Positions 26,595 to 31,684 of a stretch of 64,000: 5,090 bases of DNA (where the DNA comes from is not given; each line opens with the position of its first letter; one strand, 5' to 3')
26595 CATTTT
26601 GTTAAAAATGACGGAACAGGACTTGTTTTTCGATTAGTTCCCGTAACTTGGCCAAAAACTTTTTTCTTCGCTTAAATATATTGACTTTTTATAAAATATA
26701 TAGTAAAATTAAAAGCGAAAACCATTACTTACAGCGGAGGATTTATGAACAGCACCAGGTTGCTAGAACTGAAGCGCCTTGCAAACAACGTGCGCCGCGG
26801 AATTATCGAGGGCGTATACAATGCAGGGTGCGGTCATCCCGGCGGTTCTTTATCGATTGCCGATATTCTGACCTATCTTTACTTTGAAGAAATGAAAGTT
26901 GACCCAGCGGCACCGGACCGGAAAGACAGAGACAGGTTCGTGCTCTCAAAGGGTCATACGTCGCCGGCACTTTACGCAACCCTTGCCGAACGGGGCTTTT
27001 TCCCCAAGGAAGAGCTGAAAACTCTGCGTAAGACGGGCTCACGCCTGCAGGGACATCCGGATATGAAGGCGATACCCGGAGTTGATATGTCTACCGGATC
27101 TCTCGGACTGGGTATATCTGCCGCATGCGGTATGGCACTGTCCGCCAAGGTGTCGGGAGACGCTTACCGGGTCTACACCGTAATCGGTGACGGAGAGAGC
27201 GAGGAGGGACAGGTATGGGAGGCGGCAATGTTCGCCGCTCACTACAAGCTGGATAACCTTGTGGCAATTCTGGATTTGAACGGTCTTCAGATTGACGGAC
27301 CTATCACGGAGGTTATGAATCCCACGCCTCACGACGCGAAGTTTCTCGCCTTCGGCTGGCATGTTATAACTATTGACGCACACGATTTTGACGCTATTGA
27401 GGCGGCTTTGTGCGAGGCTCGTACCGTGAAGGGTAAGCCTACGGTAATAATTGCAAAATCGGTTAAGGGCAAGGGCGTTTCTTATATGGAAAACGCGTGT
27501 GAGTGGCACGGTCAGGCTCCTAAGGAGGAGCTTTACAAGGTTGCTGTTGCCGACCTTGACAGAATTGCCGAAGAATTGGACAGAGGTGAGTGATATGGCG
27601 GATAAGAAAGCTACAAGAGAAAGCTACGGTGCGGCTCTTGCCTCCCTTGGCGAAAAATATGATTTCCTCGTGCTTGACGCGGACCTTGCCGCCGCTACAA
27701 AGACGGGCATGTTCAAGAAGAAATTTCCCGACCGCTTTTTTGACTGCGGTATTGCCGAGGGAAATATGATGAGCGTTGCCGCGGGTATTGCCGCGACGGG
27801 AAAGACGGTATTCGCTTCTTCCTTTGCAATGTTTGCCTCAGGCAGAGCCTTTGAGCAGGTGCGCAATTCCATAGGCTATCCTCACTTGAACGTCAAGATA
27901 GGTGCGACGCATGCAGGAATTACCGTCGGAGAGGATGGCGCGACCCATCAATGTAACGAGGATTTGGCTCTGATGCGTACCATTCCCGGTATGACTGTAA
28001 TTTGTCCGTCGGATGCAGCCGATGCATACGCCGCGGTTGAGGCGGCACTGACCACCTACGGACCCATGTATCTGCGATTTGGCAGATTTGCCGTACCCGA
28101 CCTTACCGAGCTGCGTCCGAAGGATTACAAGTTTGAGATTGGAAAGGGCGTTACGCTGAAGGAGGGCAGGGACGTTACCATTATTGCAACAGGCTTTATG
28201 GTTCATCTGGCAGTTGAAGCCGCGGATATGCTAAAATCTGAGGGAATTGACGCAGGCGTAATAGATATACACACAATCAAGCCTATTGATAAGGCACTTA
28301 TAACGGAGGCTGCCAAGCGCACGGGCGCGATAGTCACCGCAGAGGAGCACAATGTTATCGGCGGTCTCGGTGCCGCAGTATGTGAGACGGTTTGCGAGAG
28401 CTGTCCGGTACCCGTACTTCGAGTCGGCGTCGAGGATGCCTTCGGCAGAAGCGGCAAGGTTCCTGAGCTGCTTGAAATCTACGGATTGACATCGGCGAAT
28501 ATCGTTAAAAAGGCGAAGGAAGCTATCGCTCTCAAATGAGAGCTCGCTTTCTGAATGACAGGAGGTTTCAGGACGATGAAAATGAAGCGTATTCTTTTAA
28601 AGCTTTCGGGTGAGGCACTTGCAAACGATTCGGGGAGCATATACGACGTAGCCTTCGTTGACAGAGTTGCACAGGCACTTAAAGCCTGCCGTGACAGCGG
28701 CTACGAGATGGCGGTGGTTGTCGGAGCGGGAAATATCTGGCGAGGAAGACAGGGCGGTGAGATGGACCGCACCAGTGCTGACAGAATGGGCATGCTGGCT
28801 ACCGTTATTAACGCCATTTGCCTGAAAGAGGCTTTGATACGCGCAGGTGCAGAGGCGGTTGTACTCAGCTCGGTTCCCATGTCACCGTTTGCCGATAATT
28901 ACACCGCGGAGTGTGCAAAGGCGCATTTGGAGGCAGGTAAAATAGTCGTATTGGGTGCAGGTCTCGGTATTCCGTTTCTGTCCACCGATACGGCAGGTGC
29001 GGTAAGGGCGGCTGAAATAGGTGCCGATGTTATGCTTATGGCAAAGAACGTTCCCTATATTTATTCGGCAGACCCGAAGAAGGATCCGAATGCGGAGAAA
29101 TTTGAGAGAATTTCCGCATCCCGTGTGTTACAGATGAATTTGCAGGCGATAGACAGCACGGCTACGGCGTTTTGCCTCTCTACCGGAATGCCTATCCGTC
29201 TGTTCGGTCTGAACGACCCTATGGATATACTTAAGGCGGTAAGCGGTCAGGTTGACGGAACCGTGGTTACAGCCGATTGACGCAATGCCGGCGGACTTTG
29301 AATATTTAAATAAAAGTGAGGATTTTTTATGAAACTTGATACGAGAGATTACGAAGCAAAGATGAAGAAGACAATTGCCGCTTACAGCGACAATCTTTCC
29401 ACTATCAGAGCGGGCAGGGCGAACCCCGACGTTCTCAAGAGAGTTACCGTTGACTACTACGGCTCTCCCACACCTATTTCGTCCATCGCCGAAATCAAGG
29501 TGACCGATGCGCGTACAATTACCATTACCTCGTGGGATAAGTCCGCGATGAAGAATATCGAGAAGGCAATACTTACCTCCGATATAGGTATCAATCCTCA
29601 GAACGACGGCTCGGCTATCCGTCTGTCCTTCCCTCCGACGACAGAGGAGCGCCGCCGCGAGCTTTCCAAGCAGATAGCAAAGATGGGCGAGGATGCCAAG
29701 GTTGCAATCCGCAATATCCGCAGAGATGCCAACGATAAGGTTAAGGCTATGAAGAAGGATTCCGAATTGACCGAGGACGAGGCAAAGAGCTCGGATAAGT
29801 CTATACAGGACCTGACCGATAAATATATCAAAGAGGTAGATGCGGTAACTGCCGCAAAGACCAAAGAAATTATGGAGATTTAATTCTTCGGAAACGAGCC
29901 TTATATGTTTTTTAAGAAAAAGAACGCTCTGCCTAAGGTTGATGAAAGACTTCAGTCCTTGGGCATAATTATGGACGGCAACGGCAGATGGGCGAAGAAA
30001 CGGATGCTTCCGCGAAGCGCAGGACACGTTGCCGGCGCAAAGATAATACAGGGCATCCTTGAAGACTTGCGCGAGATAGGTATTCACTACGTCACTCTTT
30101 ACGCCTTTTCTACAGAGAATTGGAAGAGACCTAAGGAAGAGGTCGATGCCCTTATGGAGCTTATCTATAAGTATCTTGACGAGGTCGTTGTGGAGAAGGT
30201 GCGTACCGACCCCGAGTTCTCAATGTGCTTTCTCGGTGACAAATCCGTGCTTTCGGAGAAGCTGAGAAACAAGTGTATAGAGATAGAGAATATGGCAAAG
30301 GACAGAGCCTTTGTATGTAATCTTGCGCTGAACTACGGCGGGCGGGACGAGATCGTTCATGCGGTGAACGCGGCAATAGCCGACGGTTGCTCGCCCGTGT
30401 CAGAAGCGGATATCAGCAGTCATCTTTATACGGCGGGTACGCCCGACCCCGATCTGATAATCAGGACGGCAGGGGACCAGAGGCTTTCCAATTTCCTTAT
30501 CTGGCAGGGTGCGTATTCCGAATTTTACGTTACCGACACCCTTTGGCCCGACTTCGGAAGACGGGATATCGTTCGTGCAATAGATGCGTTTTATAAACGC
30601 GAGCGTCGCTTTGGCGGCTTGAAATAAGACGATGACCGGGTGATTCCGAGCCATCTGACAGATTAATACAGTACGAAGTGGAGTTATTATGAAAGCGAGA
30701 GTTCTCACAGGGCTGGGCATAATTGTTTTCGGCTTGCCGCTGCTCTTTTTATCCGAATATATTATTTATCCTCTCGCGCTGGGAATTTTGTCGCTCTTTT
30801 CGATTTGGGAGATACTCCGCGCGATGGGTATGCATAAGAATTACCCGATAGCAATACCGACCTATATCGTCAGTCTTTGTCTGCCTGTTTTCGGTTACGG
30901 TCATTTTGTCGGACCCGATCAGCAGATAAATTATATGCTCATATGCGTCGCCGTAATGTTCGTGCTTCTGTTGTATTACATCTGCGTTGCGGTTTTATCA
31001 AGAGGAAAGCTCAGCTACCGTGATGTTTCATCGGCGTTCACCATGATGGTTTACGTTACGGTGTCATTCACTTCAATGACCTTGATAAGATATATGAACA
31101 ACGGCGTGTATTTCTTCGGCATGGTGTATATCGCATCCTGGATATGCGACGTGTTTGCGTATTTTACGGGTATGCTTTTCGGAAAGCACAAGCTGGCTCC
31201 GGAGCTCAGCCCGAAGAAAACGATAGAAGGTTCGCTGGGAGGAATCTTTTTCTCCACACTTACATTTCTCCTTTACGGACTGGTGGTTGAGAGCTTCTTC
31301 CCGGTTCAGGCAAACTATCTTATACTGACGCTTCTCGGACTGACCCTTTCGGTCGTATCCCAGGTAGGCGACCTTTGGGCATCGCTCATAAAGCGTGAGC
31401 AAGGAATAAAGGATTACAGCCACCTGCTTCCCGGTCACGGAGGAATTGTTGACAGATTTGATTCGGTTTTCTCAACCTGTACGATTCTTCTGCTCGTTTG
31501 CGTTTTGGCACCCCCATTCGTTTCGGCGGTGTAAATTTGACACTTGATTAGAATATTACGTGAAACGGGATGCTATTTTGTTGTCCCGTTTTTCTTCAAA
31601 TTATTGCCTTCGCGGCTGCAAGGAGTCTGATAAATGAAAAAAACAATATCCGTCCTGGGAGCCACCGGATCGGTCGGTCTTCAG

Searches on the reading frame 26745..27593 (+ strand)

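Call 69: search_protein_families(library=pfam, proteins=[window:26745-27593:+], max_evalue=0.001)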
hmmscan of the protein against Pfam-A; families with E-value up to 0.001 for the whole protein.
window:26745-27593:+ (282 aa): 5 families
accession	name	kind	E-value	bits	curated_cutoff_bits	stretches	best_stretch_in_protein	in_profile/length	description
PF00456.26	Transketolase_N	-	6.3e-58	196.8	22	1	10-262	3-266/334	Transketolase, thiamine diphosphate binding domain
PF13292.11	DXP_synthase_N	-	1.4e-12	47.9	21.2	1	7-187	16-179/274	1-deoxy-D-xylulose-5-phosphate synthase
PF00676.26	E1_dh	-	3.7e-09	36.4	22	1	115-227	98-209/300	Dehydrogenase E1 component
PF09364.15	XFP_N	-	1.6e-07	30.9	23.7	1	109-224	131-246/364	XFP N-terminal domain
PF02775.26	TPP_enzyme_C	-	0.00094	19.4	21.9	0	116-235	26-149/151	Thiamine pyrophosphate enzyme, C-terminal TPP binding domain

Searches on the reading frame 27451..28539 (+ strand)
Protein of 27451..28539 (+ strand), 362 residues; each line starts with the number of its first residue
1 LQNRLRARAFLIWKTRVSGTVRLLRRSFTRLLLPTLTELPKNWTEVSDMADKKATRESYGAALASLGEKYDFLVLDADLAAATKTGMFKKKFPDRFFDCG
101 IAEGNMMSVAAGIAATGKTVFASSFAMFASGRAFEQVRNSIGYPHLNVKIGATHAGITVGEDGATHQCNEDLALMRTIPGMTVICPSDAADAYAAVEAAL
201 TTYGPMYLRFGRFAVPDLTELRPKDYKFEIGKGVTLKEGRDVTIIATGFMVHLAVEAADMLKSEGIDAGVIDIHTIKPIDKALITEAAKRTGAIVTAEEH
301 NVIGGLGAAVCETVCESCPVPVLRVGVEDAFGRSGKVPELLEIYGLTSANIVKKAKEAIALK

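Call 69: search_protein_families(library=pfam, proteins=[window:27451-28539:+], max_evalue=0.001)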
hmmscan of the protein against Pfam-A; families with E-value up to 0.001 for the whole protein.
window:27451-28539:+ (362 aa): 4 families
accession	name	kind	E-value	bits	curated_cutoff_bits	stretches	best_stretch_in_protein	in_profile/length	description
PF02779.29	Transket_pyr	-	1.2e-41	142.7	27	1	52-213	2-170/174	Transketolase, pyrimidine binding domain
PF02780.25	Transketolase_C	-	9.1e-37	126.2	25.9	1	231-351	1-124/124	Transketolase, C-terminal domain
PF17147.9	PFOR_II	-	5.2e-07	30.4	27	1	241-312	2-73/102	Pyruvate:ferredoxin oxidoreductase core domain II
PF22613.1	Transketolase_C_1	-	6.5e-07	30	27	1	238-347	10-113/113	Transketolase-like TK C-terminal domain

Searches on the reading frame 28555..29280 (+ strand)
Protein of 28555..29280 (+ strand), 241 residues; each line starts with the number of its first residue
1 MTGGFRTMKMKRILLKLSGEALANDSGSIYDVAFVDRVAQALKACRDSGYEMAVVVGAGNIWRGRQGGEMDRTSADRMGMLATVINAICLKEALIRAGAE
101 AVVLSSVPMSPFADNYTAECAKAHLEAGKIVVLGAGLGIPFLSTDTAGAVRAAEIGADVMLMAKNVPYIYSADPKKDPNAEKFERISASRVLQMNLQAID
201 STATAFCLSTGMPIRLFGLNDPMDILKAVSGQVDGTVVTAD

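Call 69: search_protein_families(library=pfam, proteins=[window:28555-29280:+], max_evalue=0.001)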
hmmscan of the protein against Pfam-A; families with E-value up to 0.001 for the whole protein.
window:28555-29280:+ (241 aa): 1 family
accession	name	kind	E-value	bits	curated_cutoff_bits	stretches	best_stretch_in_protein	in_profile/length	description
PF00696.33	AA_kinase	-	5.2e-28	98.8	24.9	1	11-217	1-233/234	Amino acid kinase family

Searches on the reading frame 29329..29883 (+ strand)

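Call 69: search_protein_families(library=pfam, proteins=[window:29329-29883:+], max_evalue=0.001)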
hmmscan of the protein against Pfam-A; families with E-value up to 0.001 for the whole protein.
window:29329-29883:+ (184 aa): 1 family
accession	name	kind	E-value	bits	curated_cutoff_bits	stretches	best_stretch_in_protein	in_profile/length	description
PF01765.24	RRF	-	6e-68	228.3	29.7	1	21-182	3-164/164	Ribosome recycling factor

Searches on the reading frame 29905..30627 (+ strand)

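Call 69: search_protein_families(library=pfam, proteins=[window:29905-30627:+], max_evalue=0.001)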
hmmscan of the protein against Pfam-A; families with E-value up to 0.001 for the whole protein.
window:29905-30627:+ (240 aa): 1 family
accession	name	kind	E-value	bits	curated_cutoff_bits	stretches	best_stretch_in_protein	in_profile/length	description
PF01255.24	Prenyltransf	-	1.3e-77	260.7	27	1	22-237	1-219/219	Putative undecaprenyl diphosphate synthase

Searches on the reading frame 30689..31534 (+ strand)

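Call 69: search_protein_families(library=pfam, proteins=[window:30689-31534:+], max_evalue=0.001)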
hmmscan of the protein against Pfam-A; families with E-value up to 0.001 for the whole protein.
window:30689-31534:+ (281 aa): 1 family
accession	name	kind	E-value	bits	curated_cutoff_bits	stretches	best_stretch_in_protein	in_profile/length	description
PF01148.25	CTP_transf_1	-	2.6e-57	195.1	24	1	2-272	1-262/264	Cytidylyltransferase family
